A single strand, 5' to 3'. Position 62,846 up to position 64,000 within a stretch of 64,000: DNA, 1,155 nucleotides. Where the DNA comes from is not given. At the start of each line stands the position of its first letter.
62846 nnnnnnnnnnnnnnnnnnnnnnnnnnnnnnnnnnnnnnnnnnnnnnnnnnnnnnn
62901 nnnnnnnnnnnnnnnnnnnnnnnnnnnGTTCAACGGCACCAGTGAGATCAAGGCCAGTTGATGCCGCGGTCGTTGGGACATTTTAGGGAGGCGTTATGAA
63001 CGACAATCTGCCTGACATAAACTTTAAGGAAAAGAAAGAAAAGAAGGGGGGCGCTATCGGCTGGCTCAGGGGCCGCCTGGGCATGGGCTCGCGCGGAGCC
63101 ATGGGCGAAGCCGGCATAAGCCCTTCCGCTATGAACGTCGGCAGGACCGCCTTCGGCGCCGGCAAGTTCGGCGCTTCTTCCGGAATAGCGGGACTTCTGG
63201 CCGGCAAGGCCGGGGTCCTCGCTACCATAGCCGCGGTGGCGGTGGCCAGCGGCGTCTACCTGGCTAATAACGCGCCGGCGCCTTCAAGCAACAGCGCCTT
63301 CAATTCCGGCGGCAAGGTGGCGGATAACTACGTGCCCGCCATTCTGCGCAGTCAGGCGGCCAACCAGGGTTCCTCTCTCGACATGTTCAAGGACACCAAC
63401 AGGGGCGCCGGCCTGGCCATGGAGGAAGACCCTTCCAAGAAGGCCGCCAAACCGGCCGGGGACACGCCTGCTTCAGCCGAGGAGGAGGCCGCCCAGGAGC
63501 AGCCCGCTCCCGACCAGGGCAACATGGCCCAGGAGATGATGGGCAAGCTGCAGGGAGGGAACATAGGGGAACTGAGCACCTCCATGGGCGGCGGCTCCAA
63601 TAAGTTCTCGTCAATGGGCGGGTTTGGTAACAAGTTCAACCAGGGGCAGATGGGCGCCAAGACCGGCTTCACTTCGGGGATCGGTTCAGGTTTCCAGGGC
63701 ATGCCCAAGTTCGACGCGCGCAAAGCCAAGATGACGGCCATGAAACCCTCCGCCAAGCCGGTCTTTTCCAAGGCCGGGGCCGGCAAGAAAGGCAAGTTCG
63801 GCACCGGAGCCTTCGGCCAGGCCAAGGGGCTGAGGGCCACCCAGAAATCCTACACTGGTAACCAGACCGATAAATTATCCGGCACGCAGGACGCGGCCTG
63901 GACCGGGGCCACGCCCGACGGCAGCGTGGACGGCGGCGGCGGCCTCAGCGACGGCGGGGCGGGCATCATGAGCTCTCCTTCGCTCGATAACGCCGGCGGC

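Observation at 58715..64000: Tandem family of four membrane-anchored Gly/Ser-rich paralogues with no recognisable domain, continuing beyond the window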

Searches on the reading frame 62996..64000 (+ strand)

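Call 8: search_protein_families(library=pfam, proteins=[window:62996-64000:+], max_evalue=1)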
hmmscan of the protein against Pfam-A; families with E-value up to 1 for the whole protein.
window:62996-64000:+ (335 aa): 1 family
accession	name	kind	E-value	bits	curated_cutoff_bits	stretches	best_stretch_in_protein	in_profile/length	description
PF10379.14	nec1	-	0.11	12.4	27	1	71-115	27-70/184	Virulence protein nec1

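Call 9: search_protein_families(library=ncbifam, proteins=[window:62996-64000:+], max_evalue=1)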
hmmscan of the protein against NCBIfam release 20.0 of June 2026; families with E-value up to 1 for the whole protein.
window:62996-64000:+ (335 aa): 1 family
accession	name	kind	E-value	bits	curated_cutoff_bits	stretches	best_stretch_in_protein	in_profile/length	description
NF052426.1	TransRegMSMEG_1198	equivalog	0.15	11.6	300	1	61-122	139-200/236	MSMEG_1198 family transcriptional regulator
